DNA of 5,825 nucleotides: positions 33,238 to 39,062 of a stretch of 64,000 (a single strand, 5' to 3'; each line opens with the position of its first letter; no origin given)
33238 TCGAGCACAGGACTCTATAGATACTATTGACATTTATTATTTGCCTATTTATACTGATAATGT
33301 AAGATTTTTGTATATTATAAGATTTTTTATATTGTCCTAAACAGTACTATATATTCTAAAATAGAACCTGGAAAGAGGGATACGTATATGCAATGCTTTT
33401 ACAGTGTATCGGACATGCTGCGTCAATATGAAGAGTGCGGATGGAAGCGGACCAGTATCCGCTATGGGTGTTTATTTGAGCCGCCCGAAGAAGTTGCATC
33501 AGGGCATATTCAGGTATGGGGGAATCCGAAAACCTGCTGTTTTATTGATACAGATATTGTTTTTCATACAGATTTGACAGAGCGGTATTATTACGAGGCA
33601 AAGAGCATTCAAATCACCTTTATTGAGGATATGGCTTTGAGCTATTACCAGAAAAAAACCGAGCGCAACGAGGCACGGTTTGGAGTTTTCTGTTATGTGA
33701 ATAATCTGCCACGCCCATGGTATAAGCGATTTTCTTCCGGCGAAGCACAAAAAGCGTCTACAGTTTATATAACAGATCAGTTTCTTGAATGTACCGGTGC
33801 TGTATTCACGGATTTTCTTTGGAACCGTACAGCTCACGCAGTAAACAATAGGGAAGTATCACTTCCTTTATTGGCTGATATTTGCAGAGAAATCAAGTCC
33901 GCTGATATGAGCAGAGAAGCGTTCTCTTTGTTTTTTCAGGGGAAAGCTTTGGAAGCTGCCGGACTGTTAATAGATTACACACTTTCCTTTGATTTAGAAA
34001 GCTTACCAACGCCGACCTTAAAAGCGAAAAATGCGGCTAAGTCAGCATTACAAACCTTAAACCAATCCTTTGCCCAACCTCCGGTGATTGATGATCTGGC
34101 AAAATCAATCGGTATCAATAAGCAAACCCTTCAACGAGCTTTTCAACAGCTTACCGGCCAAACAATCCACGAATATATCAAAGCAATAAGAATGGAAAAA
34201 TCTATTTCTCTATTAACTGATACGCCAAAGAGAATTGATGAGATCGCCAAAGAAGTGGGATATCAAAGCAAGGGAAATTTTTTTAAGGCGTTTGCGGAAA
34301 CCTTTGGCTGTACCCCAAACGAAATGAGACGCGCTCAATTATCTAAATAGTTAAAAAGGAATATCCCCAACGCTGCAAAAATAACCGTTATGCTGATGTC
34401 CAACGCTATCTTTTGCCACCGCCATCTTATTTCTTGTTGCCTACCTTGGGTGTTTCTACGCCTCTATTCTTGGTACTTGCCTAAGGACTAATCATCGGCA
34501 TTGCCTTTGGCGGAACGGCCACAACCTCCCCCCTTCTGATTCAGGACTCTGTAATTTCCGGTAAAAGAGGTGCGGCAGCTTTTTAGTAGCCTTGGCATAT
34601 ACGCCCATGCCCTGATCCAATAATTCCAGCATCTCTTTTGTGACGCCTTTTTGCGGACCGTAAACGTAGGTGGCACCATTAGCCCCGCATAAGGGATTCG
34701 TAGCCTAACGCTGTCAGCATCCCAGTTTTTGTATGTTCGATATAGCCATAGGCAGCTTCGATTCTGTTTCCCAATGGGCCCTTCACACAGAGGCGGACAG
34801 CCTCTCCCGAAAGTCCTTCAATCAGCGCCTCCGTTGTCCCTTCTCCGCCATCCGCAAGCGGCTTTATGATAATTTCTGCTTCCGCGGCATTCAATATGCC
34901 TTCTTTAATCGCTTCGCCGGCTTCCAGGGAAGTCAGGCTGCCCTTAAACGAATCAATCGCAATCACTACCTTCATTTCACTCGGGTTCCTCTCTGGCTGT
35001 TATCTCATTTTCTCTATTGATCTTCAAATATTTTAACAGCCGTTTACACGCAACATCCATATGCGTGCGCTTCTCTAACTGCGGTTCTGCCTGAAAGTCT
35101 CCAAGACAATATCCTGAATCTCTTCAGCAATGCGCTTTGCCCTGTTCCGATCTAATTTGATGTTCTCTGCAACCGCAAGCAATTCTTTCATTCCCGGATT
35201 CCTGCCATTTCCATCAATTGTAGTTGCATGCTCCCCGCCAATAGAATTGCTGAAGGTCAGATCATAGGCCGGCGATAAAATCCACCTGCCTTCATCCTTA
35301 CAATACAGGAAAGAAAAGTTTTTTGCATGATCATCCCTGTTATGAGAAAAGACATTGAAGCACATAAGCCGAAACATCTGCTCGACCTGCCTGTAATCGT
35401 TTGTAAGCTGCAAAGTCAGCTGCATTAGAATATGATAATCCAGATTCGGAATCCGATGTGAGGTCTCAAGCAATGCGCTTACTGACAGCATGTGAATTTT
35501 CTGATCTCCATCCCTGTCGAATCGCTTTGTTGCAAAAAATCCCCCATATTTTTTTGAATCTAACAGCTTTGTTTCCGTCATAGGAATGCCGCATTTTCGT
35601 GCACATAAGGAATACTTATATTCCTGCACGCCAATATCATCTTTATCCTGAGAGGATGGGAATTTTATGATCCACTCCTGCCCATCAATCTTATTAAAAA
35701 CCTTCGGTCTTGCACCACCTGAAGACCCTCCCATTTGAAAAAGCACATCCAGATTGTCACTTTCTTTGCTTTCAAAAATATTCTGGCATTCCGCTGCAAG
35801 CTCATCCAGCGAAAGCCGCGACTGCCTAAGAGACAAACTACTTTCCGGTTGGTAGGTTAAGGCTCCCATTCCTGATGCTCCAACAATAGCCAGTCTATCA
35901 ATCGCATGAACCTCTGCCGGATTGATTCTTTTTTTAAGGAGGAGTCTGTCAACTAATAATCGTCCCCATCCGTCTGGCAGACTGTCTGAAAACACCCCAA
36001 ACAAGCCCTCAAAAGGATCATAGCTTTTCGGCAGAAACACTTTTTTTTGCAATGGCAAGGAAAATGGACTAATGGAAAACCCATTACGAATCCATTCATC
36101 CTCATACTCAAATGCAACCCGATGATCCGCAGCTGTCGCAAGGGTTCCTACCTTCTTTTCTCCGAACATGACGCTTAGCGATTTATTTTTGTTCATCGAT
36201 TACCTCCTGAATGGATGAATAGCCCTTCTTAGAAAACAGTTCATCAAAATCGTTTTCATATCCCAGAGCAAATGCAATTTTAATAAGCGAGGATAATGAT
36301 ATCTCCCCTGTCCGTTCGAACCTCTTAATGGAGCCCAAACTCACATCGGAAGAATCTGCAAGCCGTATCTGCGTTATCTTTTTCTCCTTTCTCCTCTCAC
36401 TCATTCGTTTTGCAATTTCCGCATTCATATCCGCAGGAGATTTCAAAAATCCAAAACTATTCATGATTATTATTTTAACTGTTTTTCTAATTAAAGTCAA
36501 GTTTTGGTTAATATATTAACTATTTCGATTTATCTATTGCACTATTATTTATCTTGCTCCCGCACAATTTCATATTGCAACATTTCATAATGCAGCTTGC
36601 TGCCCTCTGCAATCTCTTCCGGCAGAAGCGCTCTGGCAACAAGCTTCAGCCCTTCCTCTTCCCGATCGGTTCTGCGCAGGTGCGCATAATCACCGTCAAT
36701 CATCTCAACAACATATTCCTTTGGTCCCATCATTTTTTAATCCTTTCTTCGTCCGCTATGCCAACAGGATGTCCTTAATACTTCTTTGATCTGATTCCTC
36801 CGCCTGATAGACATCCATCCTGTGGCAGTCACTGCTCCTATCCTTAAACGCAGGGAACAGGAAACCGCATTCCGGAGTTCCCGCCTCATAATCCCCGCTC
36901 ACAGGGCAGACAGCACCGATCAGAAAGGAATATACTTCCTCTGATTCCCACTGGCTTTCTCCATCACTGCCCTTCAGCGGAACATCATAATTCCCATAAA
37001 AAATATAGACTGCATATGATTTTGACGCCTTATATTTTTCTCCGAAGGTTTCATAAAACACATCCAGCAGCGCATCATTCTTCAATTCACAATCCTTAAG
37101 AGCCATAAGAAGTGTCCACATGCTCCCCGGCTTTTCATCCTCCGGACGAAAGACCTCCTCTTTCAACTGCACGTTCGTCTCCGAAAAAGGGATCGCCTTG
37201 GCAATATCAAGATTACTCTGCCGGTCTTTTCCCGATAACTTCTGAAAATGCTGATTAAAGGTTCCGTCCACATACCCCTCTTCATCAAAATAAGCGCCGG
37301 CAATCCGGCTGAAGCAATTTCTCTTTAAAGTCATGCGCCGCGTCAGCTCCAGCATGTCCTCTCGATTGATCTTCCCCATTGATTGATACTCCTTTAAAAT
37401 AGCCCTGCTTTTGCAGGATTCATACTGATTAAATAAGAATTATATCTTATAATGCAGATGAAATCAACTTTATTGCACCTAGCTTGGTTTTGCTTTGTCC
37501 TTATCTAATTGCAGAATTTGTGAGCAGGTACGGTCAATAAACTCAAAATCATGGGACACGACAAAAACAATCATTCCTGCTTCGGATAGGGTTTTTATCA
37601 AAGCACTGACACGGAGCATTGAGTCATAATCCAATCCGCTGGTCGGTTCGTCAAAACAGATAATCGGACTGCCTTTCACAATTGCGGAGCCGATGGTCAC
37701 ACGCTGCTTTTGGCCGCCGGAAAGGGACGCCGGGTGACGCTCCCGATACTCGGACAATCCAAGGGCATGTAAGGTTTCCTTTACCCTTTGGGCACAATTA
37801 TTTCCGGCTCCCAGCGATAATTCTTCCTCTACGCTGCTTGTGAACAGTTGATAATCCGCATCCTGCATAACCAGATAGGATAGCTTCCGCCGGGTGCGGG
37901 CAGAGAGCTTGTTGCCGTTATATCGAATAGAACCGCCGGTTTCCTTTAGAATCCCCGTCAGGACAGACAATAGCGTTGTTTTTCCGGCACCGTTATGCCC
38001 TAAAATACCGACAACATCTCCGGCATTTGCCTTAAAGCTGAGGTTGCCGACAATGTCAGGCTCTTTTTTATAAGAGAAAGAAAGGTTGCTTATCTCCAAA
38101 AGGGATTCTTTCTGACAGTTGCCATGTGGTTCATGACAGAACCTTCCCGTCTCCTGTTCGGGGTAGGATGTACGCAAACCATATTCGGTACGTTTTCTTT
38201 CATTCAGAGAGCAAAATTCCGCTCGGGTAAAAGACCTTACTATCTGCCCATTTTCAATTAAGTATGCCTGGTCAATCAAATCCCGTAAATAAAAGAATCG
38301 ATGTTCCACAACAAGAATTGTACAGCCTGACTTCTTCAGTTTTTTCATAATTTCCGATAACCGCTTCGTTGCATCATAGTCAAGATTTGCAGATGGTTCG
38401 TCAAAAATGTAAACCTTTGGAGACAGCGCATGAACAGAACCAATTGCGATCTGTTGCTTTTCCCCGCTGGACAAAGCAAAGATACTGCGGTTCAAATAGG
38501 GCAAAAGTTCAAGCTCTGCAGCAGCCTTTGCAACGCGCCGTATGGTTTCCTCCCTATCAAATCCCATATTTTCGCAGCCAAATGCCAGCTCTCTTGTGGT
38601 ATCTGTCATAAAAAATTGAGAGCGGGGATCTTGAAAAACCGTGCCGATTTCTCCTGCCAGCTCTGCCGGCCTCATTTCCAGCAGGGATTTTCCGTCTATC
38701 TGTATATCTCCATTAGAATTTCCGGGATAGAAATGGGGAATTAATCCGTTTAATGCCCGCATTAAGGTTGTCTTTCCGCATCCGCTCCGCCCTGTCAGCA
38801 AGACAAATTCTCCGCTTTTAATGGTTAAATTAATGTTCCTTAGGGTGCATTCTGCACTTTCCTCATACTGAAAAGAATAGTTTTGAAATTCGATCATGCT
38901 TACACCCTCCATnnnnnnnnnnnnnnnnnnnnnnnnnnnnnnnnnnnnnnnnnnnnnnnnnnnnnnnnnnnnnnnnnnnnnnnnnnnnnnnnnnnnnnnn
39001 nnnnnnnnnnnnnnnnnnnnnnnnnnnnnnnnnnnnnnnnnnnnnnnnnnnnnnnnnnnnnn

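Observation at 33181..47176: Conserved inverted repeat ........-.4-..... at the predicted +1 of three predicted import operons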

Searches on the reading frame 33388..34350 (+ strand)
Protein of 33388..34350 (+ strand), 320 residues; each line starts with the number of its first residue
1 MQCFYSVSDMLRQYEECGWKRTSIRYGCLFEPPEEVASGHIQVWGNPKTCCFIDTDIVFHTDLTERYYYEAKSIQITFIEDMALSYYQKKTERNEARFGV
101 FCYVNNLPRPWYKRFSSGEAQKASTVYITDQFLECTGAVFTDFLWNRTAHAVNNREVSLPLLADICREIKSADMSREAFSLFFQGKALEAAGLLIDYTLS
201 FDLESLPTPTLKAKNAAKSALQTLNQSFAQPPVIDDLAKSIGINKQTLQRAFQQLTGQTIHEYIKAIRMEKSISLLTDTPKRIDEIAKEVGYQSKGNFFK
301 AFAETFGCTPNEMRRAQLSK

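Call 7: search_protein_families(library=pfam, proteins=[window:33388-34350:+])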
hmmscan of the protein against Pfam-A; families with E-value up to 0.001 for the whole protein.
window:33388-34350:+ (320 aa): 2 families
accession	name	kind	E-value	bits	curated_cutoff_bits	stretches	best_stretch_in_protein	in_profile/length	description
PF12833.13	HTH_18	-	1.8e-23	83.1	33.6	1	237-315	1-79/80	Helix-turn-helix domain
PF00165.29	HTH_AraC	-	1.6e-14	54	26.6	2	278-315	6-42/42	Bacterial regulatory helix-turn-helix proteins, AraC family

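Call 13: search_protein_families(library=ncbifam, proteins=[window:33388-34350:+], max_evalue=0.001)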
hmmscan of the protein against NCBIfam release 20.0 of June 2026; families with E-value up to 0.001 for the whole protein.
window:33388-34350:+ (320 aa): 31 families (the best 25 are shown)
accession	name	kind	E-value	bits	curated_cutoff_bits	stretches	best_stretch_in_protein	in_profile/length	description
NF006902.0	PRK09393.1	equivalog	1.6e-14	53.9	425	1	216-316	221-321/327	transcriptional regulator FtrA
NF012228.1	RobA_TF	equivalog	8.1e-14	51.8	380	1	221-317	9-105/286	MDR efflux pump AcrAB transcriptional activator RobA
NF007584.0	PRK10219.1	equivalog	3.3e-13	49.9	174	1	221-315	11-105/107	superoxide response transcriptional regulator SoxS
NF011701.0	PRK15121.1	equivalog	4.9e-13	49.2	426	1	219-317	9-107/289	MDR efflux pump AcrAB transcriptional activator RobA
NF012144.2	ramA_TF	equivalog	5.1e-13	49.4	180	1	223-316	13-106/108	RamA family antibiotic efflux transcriptional regulator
NF007693.0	PRK10371.1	equivalog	1.1e-12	47.8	253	1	217-317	200-300/309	transcriptional regulator MelR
NF049968.1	QhpR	equivalog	3.3e-12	46.1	250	1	230-314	201-284/284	AraC-like transcriptional regulator QhpR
NF041686.2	ant_diox_reg_AndR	equivalog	4.2e-12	46.3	350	1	216-315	218-319/321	anthranilate 1,2-dioxygenase regulatory protein AndR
TIGR04094.1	adjacent_YSIRK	equivalog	2.4e-11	43.2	200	1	218-312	288-381/383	YSIRK-targeted surface antigen transcriptional regulator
NF049932.1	TranspRegBtr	equivalog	4.5e-11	42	900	1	233-313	182-262/531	bacillibactin transport transcriptional regulator Btr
NF040475.1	chlor_reg_RclR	equivalog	8.3e-11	41.7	400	1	221-315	183-277/284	reactive chlorine-specific transcriptional regulator RclR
NF007860.0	PRK10572.1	equivalog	1.2e-10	40.8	208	1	216-317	184-285/292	arabinose operon transcriptional regulator AraC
NF047455.1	TF_Staph_AryK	equivalog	1.5e-10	40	850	1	211-316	153-258/759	transcriptional regulator AryK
NF010028.0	PRK13503.1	equivalog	3.4e-10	39.8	288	1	214-317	170-273/278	HTH-type transcriptional activator RhaS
NF010025.2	PRK13500.1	equivalog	7.5e-09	35.6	525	1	221-316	182-277/282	HTH-type transcriptional activator RhaR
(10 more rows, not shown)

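Call 65: search_solved_structures(query=window:33388-34350:+, max_evalue=0.01)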
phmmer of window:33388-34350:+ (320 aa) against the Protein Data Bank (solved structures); distinct sequences matched with E-value up to 0.01: 17.
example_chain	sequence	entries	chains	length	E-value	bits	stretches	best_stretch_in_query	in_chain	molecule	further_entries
4fe4_A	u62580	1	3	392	2.6e-11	46.7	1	232-315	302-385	Xylose operon regulatory protein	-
4fe7_A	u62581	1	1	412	3e-11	46.5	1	232-315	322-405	Xylose operon regulatory protein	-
7bef_G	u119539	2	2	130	1.3e-10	44.5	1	210-316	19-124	Transcriptional activator RamA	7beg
7w5w_J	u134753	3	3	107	3.1e-10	43.2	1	223-315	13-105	Regulatory protein SoxS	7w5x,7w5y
6swi_A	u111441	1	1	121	4.1e-10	42.8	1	218-318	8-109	Two-component response regulator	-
3oio_A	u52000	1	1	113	2e-09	40.5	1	220-317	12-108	Transcriptional regulator (AraC-type DNA-binding domain-containing proteins)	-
7vwy_G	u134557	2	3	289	4.1e-09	39.5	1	225-316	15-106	Right origin-binding protein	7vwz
1d5y_A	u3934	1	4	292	4.3e-09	39.4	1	226-316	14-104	ROB TRANSCRIPTION FACTOR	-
3mn2_A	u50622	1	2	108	1.1e-06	31.5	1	215-313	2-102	probable AraC family transcriptional regulator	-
1bl0_A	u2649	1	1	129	1.3e-05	28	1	219-316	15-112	PROTEIN (MULTIPLE ANTIBIOTIC RESISTANCE PROTEIN)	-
1xs9_A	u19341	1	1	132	1.4e-05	27.9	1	219-316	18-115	Multiple antibiotic resistance protein marA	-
5nla_A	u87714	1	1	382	2.1e-05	27.3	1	235-317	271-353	Putative transcriptional regulator TRANSCRIPTION REGULATOR protein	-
5chh_A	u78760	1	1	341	3.6e-05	26.6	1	232-319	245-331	AraC family transcriptional regulator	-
3oou_A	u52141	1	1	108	0.00024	23.9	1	219-315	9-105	Lin2118 protein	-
3lsg_A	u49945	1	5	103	0.00042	23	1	224-314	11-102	Two-component response regulator yesN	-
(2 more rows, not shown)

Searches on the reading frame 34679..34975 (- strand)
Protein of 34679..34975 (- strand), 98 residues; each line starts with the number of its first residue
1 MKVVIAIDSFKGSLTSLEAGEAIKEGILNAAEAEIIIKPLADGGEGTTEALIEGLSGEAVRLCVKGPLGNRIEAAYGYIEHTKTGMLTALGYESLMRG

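Call 9: search_protein_families(library=pfam, proteins=[window:34679-34975:-], max_evalue=0.01)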
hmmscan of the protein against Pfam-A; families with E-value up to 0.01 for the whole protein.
window:34679-34975:- (98 aa): 1 family
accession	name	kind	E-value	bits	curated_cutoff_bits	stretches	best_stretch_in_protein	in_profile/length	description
PF02595.20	Gly_kinase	-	6.3e-25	88.3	23.3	1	3-86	1-85/372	Glycerate kinase family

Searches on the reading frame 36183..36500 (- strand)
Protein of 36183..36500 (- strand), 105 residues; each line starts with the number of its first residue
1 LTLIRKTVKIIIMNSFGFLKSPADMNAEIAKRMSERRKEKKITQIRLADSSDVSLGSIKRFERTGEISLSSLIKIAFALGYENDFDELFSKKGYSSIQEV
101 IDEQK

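Call 9: search_protein_families(library=pfam, proteins=[window:36183-36500:-], max_evalue=0.01)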
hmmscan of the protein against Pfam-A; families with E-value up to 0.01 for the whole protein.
window:36183-36500:- (105 aa): 2 families
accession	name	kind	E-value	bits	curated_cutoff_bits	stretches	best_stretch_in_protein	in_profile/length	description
PF01381.28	HTH_3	-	2.7e-06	27.8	23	1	35-81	3-50/55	Helix-turn-helix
PF13443.12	HTH_26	-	0.0022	18.6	22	1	33-80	2-51/63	Cro/C1-type HTH DNA-binding domain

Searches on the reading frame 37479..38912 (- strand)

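Call 8: search_protein_families(library=pfam, proteins=[window:37479-38912:-])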
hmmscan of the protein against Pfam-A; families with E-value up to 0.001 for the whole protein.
window:37479-38912:- (477 aa): 31 families (the best 25 are shown)
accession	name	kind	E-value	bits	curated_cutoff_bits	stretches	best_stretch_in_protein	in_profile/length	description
PF00005.33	ABC_tran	-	9.6e-59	198.3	25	2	289-425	2-137/137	ABC transporter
PF13304.12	AAA_21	-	1.8e-17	64.8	27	1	141-201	232-295/304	AAA domain, putative AbiEii toxin, Type IV TA system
PF02463.25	SMC_N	-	3.1e-14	53.4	40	1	34-205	24-198/220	RecF/RecN/SMC N terminal domain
PF13476.12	AAA_23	-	5.9e-09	37.3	27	0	299-324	20-45/201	AAA domain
PF13555.12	AAA_29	-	5.8e-08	32.8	27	0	29-57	17-45/61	P-loop containing region of AAA domain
PF13604.12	AAA_30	-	2.7e-07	31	27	0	300-331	20-51/191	AAA domain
PF13191.12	AAA_16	-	4.9e-07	30.8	32.6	0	33-55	23-45/167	AAA ATPase domain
PF03193.22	RsgA_GTPase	-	3.5e-06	27.4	30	0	21-56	94-128/174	RsgA GTPase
PF13481.12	AAA_25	-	7.8e-06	26.1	27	0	26-51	25-50/195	AAA domain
PF13401.12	AAA_22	-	8.3e-06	26.6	27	0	33-58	4-29/130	AAA domain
PF02367.23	TsaE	-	1.4e-05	25.5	26.6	0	24-54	11-41/128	Threonylcarbamoyl adenosine biosynthesis protein TsaE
PF00931.28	NB-ARC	-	1.7e-05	24.6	23.5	0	34-54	18-38/248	NB-ARC domain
PF13238.12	AAA_18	-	2.4e-05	25.2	29.4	0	37-82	1-43/128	AAA domain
PF03205.20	MobB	-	2.8e-05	24.5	26.6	0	300-329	1-30/133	Molybdopterin guanine dinucleotide synthesis protein B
PF20720.3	nSTAND3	-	4.6e-05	23.6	27.2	0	31-54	14-37/155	Novel STAND NTPase 3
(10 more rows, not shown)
